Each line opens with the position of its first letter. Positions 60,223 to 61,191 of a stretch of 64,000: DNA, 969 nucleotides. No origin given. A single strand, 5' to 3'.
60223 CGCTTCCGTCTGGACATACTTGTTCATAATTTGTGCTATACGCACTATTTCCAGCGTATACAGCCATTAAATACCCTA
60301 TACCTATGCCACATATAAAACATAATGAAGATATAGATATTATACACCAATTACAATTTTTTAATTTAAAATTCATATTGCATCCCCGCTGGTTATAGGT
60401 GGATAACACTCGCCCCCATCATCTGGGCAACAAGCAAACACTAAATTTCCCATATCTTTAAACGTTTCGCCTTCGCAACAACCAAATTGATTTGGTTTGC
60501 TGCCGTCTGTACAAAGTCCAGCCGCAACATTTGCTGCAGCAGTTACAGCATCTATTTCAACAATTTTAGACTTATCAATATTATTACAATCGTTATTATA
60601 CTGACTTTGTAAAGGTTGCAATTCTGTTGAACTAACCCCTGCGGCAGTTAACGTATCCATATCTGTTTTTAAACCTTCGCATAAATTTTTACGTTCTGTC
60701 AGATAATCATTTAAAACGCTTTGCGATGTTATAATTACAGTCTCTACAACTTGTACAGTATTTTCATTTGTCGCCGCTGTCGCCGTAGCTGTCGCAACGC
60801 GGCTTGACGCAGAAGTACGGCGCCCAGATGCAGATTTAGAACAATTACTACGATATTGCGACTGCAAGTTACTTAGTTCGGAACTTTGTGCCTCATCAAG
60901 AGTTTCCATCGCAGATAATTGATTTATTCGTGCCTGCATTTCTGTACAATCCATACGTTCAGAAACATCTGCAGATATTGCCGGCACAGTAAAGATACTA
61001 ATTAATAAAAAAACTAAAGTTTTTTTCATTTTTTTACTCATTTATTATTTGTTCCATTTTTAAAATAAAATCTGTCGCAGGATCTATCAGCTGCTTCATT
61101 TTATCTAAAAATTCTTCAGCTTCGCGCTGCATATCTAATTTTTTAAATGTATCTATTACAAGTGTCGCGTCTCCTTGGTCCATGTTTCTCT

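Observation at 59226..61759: tRNA-adjacent four-gene cluster encoding two pairs of paralogous Cys-rich envelope proteins with an undescribed six-cysteine module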

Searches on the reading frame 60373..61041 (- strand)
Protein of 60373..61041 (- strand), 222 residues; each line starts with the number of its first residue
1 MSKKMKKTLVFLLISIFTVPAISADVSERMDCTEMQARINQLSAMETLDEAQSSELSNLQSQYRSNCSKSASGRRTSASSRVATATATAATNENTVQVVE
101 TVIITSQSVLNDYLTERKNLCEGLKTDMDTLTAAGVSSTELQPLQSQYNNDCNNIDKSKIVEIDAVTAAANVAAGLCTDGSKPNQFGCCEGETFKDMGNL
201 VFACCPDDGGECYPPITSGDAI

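Call 6: search_protein_families(library=pfam, proteins=[window:60373-61041:-], max_evalue=10)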
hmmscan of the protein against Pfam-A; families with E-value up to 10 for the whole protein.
window:60373-61041:- (222 aa): 6 families
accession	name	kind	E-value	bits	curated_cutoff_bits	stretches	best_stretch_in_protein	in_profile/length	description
PF22949.1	HRI2_3H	-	0.0097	16.2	27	1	40-65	35-60/80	Heme-regulated eIF-2-alpha kinase, helical domain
PF03997.17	VPS28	-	0.013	15.7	24.5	1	5-64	122-182/188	VPS28 protein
PF09168.15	PepX_N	-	0.046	14.5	25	1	38-120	2-82/157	X-Prolyl dipeptidyl aminopeptidase PepX, N-terminal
PF07921.17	Fibritin_C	-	0.1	13.2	21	1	92-140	4-52/93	Fibritin C-terminal region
PF10506.14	USHBP1_PDZ-bd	-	0.13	12.9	24.5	1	34-68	8-42/65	Harmonin-binding protein USHBP1, PDZ-binding domain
PF02465.23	FliD_N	-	0.22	12.6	24.8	1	28-98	16-88/97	Flagellar hook-associated protein 2 N-terminus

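Call 7: search_protein_families(library=ncbifam, proteins=[window:60373-61041:-], max_evalue=10)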
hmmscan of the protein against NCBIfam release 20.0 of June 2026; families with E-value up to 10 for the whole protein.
window:60373-61041:- (222 aa): 1 family
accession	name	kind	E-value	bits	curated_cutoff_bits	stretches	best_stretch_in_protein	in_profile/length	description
TIGR00634.1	recN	equivalog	0.018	14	407.85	1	31-155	210-327/563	DNA repair protein RecN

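Call 8: find_homologous_proteins(query=window:60373-61041:-, max_evalue=0.01)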
Query window:60373-61041:- (222 aa): 54 proteins with E <= 0.01 among 1035 candidates.
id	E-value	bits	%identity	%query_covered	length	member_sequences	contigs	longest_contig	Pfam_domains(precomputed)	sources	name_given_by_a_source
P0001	8.9e-133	458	98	98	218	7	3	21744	-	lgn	-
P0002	4.8e-130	449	95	98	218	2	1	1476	-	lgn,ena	-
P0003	5.4e-97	341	70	100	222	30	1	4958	-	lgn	-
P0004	7.9e-92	324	66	100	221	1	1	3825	-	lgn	-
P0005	1.7e-88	314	65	100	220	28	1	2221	-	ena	-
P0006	3.0e-87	310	62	100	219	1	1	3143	-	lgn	-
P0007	6.2e-87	308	64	100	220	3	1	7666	-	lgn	-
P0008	3.5e-86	306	63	100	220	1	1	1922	-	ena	-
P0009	1.8e-85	304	63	100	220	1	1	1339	-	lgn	-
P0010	2.8e-85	303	64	99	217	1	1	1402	-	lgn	-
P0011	1.0e-84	301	64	100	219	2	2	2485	-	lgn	-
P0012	7.5e-84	298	62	100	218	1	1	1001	-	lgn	-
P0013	1.3e-83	298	63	100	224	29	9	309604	-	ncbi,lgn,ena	-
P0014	6.3e-83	295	60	100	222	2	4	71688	-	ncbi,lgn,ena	-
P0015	3.0e-82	293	60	100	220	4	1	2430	-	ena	-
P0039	2.3e-56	209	46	99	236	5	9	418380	-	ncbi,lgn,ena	-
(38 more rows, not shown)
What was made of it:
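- On Known cysteine-rich domain families (granulin, knottin/ICK, hydrophobin, metallothionein, SCIFF) for the B module: The precomputed Pfam column is '-' for all listed B2 homologues (call 8).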

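Call 10: find_encoding_contigs(protein=P0039, flank=6000, max_places=4)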
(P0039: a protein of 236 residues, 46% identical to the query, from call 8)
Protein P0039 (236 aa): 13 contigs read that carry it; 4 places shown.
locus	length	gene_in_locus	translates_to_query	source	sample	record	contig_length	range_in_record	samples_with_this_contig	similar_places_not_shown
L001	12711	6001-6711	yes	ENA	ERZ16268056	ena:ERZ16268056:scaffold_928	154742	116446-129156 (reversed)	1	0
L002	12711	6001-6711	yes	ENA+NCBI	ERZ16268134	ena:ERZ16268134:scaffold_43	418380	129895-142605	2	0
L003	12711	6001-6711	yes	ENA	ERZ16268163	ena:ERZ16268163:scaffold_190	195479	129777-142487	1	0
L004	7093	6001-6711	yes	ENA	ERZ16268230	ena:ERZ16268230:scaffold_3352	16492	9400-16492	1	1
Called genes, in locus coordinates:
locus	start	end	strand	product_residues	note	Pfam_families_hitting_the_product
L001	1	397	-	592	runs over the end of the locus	PF11104:PilM_2 (weak), PF14450:FtsA, PF00834:Ribul_P_3_epim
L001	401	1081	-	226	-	PF03799:FtsQ_DivIB_C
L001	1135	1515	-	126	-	-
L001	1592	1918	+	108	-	-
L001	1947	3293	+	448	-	-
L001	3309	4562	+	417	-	PF12704:MacB_PCD, PF02687:FtsX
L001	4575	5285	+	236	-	PF00005:ABC_tran, PF02463:SMC_N (faint), PF13304:AAA_21 (faint)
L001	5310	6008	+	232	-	-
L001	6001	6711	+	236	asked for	-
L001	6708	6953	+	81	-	-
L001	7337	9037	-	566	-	PF03485:Arg_tRNA_synt_N, PF00750:tRNA-synt_1d, PF05746:DALR_1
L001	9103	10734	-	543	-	PF04348:LppC, PF13458:Peripla_BP_6 (weak)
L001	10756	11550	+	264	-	PF00590:TP_methylase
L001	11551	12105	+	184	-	PF03193:RsgA_GTPase (weak), PF00350:Dynamin_N (faint), PF01926:MMR_HSR1, PF02421:FeoB_N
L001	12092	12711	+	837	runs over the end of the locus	PF12705:PDDEXK_1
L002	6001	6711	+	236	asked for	-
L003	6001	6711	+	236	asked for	-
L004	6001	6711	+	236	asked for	-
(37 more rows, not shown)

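Call 11: find_encoding_contigs(protein=window:60373-61041:-, flank=6000, max_places=4)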
Protein window:60373-61041:- (222 aa): no gene with exactly this product is on record in the collection.
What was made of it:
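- Tried and rejected: An exact look-up of the window's own B2 found no contig (call 11).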

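Call 13: find_related_loci(query=A1, collection=genome_contigs, flank=7000)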
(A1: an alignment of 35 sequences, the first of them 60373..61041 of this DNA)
Query A1 (222 aa) in genome_contigs; peptide patterns used: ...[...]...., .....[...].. (x = any residue, [..] = any of these).
167 stretches matched a pattern; 97 encode a relative of the query (tblastn E <= 1e-3); the best 80 are kept; 80 distinct loci.
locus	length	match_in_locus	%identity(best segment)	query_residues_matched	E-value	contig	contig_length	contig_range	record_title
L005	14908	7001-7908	65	1-222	4e-92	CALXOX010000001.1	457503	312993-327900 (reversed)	MAG: uncultured Alphaproteobacteria bacterium isolate BRZ_MD__bin1 genome assembly, contig: BRZ_MD__NODE_4_length_457503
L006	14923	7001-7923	69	1-222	6e-91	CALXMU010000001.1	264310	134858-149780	MAG: uncultured Alphaproteobacteria bacterium isolate BRZ_MD__bin57 genome assembly, contig: BRZ_MD__NODE_31_length_2643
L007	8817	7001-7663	62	5-222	1e-87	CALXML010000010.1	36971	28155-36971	MAG: uncultured Alphaproteobacteria bacterium isolate BRZ_KL__bin36 genome assembly, contig: BRZ_KL__NODE_1092_length_36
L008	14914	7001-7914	59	1-222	9e-83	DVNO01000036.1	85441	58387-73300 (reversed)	MAG TPA_asm: Candidatus Enterousia avicola isolate CHK136-897 CHK136__C195917_L85441_ERR2241905, whole genome shotgun se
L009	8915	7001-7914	60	1-222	9e-82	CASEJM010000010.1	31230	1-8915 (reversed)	uncultured proteobacterium isolate Batch3_idba_bin.193 genome assembly, contig: Batch3_idba_bin.193.fa_k87_5963846, whol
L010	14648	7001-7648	63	9-222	3e-81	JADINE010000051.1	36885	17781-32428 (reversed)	MAG: Candidatus Enterousia excrementavium isolate B1-16210 B1M03__C573204_L36885_SRR9113712, whole genome shotgun sequen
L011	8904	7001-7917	57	1-222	4e-79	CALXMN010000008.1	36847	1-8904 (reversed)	MAG: uncultured Alphaproteobacteria bacterium isolate BRZ_KQ__bin82 genome assembly, contig: BRZ_KQ__NODE_2175_length_36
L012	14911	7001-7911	57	1-222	1e-78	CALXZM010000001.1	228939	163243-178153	MAG: uncultured Alphaproteobacteria bacterium isolate BRZ_LB__bin18 genome assembly, contig: BRZ_LB__NODE_32_length_2289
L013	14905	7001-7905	59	4-222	3e-77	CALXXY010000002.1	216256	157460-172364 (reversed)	MAG: uncultured Alphaproteobacteria bacterium isolate BRZ_PP__bin55 genome assembly, contig: BRZ_PP__NODE_44_length_2162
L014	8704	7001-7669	54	1-222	1e-75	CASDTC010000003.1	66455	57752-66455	uncultured proteobacterium isolate T11_L1_319319_idba_bin.126 genome assembly, contig: T11_L1_319319_idba_bin.126.fa_sca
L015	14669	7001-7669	54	1-222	8e-75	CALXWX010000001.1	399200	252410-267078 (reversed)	MAG: uncultured Alphaproteobacteria bacterium isolate BRZ_EC__bin9 genome assembly, contig: BRZ_EC__NODE_9_length_399200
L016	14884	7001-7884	57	12-222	1e-74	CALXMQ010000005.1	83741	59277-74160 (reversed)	MAG: uncultured Alphaproteobacteria bacterium isolate BRZ_KT__bin2 genome assembly, contig: BRZ_KT__NODE_143_length_8374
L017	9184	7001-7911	54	7-222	2e-74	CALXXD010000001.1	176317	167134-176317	MAG: uncultured Alphaproteobacteria bacterium isolate BRZ_AB__bin14 genome assembly, contig: BRZ_AB__NODE_60_length_1763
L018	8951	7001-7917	60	1-220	2e-73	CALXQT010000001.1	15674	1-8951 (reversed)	MAG: uncultured Alphaproteobacteria bacterium isolate E20__bin73 genome assembly, contig: E20__k127_7009844, whole genom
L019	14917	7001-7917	58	1-222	2e-73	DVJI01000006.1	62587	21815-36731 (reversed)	MAG TPA_asm: Candidatus Enterousia intestinigallinarum isolate ChiGjej3B3-5194 ChiGjej3B3M5__C420010_L62587_SRR6323341,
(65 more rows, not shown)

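Call 22: predict_structure(alignment_id=A1)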
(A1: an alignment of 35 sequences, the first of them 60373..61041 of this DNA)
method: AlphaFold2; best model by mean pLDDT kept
length: 222 residues; sequences in the alignment: 35
mean_pLDDT: 69.6   pTM: 0.31
mean pLDDT of the five models: 69.6, 66.9, 66.0, 63.9, 63.8
residues with pLDDT >= 90: 33; 70-90: 106; 50-70: 20; < 50: 63
segments of 3 or more residues with pLDDT < 50: 1-5, 10-29, 72-103, 220-222
pLDDT, mean of each block of 10 residues (from residue 1): 47 44 39 79 79 84 71 39 33 36 64 87 95 93 93 70 72 83 86 85 83 75 40
secondary structure, 60 per line:
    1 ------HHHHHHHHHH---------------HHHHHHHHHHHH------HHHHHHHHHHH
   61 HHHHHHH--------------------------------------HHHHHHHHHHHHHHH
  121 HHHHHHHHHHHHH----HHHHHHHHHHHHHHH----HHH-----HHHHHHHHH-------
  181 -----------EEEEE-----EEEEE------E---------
elements in order: H7-16 H32-43 H50-67 H106-133 H138-152 H165-173 E192-196 E202-206
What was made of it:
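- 60373..61041 (-): B2, a Sec-exported protein. It has a signal peptide with an A-x-A|D site, two homologous Cys-stapled helical hairpins, a low-complexity linker and a C-terminal six-Cys module. AF2 gives mean pLDDT 69.6, and about 83-86 for the blocks covering the module (call 22).
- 60394..60519 (-): B2-type six-Cys module, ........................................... The predicted beta-hairpin spans residues 192-196 and 202-206 (call 22).
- The module is a compact, highly conserved folded domain (pLDDT about 83-86, call 22), not a degenerate tail.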

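Call 27: fold_search(model_id=the predicted structure, library=pdb)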
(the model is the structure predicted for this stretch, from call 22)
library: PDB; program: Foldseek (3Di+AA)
matches with E <= 10: 27; with E <= 0.001: 0
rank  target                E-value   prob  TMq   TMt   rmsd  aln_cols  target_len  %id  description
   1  7udc_B                1.2e+00  0.09  0.14  0.15  18.3       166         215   13  cryo-EM structures of a synaptobrevin-Munc18-1-syntaxin-1 complex class1 (released 2022-04-06)
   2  1xkp_A                2.1e+00  0.07  0.17  0.16  23.2       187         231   14  Crystal structure of the virulence factor YopN in complex with its heterodimeric chaperone SycN-YscB (released 2005-03-22)
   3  3qf7_A                2.4e+00  0.07  0.16  0.11  12.8       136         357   13  The Mre11:Rad50 complex forms an ATP dependent molecular clamp in DNA double-strand break repair (released 2011-04-20)
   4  7udb_B                2.5e+00  0.07  0.15  0.16  17.3       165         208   12  Cryo-EM structure of a synaptobrevin-Munc18-1-syntaxin-1 complex class 2 (released 2022-04-06)
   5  9rl4_I                2.5e+00  0.03  0.12  0.04  46.4       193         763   13  Structure of BAF in complex with OCT4-SOX2-bound nucleosome - SHL-6 (released 2026-02-11)
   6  9flg_MODEL_1_A        3.2e+00  0.11  0.16  0.23  23.4        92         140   12  Solution NMR structure of the Delta60 domain of the hepatitis delta virus small antigen SHDAg (released 2025-04-16)
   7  2f6m_B                4.0e+00  0.12  0.21  0.37   9.5        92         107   14  Structure of a Vps23-C:Vps28-N subcomplex (released 2006-04-18)
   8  1ez3_A                4.3e+00  0.10  0.14  0.23  15.5       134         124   12  CRYSTAL STRUCTURE OF THE NEURONAL T-SNARE SYNTAXIN-1A (released 2000-06-07)
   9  4jeh_B                4.6e+00  0.07  0.16  0.16  16.9       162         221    9  Crystal Structure of Munc18a and Syntaxin1 lacking N-peptide complex (released 2013-07-17)
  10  5dny_B                5.1e+00  0.06  0.18  0.12  13.8       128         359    8  Structure of the ATPrS-Mre11/Rad50-DNA complex (released 2016-02-24)
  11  1ez3_B                5.8e+00  0.10  0.17  0.27  15.7       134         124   10  CRYSTAL STRUCTURE OF THE NEURONAL T-SNARE SYNTAXIN-1A (released 2000-06-07)
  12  7zbw_C                5.8e+00  0.03  0.15  0.06  15.0       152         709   10  CAND1-SCF-SKP2 CAND1 rolling-2 SCF engaged (released 2023-04-19)
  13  5tz8_A                6.1e+00  0.02  0.13  0.06  21.7       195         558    9  Crystal structure of S. aureus TarS (released 2017-01-04)
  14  7qij_GB               6.9e+00  0.18  0.16  0.45  10.0        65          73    9  Complex of the Yersinia enterocolitica Type III secretion export gate YscV with substrate:chaperone complex YscX:YscY (released 2022-06-01)
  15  4jeu_B                6.9e+00  0.06  0.14  0.14  16.1       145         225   12  Crystal Structure of Munc18a and Syntaxin1 with native N-terminus complex (released 2013-07-17)
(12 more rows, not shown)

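Call 69: search_dna_similar(query=window:60373-61041:-, collection=plasmids, mode=protein, max_evalue=0.001, max_rows=5)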
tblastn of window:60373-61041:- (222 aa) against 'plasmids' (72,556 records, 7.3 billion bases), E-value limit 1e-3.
No match.

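Call 70: search_dna_similar(query=window:60373-61041:-, collection=phages, mode=protein, max_evalue=0.001, max_rows=5)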
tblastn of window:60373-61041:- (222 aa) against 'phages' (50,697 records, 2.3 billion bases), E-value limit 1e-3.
No match.
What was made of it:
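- There are no plasmid or phage hits (calls 69, 70).
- Tried and rejected: tblastn of B2 against plasmids and phages found nothing (calls 69, 70).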
